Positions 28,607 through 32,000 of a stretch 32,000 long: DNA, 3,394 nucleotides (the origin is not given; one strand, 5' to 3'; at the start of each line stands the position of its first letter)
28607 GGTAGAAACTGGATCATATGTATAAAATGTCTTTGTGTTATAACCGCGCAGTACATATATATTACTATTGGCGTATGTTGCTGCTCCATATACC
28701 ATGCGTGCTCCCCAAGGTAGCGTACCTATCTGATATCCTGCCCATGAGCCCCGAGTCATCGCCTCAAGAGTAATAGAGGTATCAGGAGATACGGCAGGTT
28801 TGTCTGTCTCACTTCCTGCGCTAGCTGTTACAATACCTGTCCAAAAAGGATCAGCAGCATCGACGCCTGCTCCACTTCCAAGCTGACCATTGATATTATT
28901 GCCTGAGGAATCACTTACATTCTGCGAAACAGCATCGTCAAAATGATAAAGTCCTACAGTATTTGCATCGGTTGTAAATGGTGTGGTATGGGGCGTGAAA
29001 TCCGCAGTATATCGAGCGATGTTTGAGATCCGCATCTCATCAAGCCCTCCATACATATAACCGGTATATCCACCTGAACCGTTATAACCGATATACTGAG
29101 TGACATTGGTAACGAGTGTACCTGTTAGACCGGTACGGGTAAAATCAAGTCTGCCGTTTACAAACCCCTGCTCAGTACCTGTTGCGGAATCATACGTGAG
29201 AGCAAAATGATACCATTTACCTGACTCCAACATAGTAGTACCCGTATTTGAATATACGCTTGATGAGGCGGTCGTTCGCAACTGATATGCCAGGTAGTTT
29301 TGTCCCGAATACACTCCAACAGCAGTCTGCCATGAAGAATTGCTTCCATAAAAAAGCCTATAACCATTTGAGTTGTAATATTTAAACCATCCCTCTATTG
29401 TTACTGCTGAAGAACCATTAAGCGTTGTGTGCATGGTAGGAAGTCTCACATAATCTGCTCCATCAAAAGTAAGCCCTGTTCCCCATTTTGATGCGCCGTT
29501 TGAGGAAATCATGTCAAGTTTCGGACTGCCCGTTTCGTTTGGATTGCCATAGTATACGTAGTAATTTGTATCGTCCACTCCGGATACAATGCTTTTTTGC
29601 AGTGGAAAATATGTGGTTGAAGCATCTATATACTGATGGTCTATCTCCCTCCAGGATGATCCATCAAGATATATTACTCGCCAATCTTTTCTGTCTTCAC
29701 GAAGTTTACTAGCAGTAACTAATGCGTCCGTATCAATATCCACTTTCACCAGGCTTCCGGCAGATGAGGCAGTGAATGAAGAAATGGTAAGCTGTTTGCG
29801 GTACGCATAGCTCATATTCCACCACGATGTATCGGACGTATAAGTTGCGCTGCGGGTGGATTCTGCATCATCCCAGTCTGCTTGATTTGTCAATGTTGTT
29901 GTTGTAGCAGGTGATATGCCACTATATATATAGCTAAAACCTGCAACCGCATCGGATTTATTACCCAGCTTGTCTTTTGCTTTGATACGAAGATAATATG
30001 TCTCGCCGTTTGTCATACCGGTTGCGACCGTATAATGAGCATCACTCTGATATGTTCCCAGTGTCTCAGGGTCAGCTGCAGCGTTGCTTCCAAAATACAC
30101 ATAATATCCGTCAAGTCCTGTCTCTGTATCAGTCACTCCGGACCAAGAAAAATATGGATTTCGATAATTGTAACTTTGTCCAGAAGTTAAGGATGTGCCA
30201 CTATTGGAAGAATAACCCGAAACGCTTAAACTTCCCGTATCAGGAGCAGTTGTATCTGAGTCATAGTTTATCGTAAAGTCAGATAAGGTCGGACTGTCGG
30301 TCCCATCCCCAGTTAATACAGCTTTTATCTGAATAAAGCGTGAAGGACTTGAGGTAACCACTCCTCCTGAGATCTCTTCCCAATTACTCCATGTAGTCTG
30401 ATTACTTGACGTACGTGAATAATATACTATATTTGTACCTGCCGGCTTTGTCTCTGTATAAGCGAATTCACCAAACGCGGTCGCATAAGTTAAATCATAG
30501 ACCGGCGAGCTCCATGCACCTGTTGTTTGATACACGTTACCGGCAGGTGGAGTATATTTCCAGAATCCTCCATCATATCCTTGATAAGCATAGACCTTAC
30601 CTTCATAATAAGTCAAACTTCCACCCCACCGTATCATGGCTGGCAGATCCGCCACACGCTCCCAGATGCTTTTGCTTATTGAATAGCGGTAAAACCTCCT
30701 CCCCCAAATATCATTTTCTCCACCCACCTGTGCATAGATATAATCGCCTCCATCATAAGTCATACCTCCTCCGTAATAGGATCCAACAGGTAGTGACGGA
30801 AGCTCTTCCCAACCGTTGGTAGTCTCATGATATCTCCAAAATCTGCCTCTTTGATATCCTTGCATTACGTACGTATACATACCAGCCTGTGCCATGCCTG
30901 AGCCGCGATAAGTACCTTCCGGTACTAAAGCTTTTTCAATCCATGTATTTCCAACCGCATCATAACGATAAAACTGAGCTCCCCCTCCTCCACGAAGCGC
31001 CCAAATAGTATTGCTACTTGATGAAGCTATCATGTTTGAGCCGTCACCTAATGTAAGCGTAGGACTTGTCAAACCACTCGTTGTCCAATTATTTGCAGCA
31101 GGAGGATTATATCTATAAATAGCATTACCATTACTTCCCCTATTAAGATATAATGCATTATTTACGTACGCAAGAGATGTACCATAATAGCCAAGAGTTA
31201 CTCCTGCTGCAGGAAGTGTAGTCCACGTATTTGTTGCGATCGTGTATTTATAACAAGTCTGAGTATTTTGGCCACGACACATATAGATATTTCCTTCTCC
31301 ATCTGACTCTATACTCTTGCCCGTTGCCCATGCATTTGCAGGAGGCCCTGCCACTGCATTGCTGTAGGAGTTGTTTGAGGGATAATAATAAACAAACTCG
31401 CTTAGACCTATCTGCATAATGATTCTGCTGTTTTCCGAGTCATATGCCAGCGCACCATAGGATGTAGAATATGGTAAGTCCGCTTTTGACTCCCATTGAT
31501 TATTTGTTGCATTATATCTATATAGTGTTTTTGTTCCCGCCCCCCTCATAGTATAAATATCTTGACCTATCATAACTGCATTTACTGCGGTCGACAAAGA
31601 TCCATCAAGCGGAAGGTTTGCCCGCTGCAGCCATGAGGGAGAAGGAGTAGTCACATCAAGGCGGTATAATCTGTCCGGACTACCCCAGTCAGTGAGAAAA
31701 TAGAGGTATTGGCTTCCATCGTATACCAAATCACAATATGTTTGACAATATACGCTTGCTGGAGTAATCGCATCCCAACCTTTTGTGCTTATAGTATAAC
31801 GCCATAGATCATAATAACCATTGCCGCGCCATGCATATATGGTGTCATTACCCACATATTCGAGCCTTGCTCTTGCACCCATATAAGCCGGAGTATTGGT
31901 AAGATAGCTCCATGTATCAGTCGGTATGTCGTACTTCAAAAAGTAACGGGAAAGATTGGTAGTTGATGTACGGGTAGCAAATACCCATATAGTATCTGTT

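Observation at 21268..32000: Giant propeller/LamG/Fn3 surface protein translationally coupled to a MacB-type ABC pair with an oversized ectodomain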

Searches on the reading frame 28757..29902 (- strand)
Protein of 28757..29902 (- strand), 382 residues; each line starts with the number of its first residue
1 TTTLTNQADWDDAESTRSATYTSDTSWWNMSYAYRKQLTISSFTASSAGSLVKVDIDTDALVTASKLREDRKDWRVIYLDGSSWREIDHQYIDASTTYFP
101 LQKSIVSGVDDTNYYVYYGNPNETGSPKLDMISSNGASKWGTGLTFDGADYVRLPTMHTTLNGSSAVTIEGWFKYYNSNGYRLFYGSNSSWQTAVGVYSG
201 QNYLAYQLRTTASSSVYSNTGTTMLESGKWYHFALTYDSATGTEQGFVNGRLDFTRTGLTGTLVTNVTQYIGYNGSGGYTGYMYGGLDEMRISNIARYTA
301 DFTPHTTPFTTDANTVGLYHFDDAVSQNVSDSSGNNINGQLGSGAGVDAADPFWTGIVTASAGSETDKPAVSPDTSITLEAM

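Call 36: search_protein_families(library=pfam, proteins=[window:28757-29902:-], max_evalue=0.1)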
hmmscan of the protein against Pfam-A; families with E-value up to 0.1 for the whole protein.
seq(382 aa): 1 family
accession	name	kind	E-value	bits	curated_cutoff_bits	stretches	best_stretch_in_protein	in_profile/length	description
PF13385.13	Laminin_G_3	-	1.4e-15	58.2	27.6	1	147-297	2-145/151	Concanavalin A-like lectin/glucanases superfamily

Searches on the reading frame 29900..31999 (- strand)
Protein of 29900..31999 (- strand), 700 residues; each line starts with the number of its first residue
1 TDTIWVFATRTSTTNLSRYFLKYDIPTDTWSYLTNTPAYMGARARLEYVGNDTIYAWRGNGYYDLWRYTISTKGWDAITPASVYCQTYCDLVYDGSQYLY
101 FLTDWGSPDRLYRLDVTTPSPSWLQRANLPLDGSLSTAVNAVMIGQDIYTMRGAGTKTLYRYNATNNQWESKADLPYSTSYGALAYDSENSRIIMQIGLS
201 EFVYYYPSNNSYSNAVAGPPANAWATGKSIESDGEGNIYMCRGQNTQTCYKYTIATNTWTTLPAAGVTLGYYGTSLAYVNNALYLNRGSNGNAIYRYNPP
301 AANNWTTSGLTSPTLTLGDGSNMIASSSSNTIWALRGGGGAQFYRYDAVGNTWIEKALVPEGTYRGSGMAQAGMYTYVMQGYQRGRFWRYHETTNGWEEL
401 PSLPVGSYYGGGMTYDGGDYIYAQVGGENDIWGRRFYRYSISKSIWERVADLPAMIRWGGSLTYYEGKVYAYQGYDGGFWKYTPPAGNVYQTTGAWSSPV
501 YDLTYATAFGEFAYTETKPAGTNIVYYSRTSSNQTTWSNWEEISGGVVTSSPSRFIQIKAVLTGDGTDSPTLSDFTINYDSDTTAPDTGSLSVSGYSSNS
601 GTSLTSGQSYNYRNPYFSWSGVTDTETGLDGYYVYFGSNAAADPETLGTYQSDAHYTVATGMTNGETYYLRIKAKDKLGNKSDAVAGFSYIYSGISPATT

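Call 36: search_protein_families(library=pfam, proteins=[window:29900-31999:-], max_evalue=0.1)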
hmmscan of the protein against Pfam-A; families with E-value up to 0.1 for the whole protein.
window:29900-31999:- (700 aa): 7 families
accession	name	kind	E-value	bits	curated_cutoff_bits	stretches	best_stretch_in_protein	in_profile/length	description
PF13964.12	Kelch_6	-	1.3e-13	50.8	25.3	0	375-405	13-48/50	Kelch motif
PF07646.21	Kelch_2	-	4.1e-07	30.1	21.3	0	386-404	30-48/48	Kelch motif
PF13418.12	Kelch_4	-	7.7e-05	23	21.6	0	249-264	31-46/49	Galactose oxidase, central domain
PF01344.31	Kelch_1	-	0.0015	18.4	20.1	0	243-263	23-43/46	Kelch motif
PF13750.12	Big_3_3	-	0.0051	16.9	27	1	662-691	118-147/157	Bacterial Ig-like domain (group 3)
PF13415.12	Kelch_3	-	0.021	15.4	22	0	243-264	14-34/48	Galactose oxidase, central domain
PF25300.1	Fn3_Dep-1_3rd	-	0.086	13.2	26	0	623-677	19-74/85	Dep-1 third Fn3-like domain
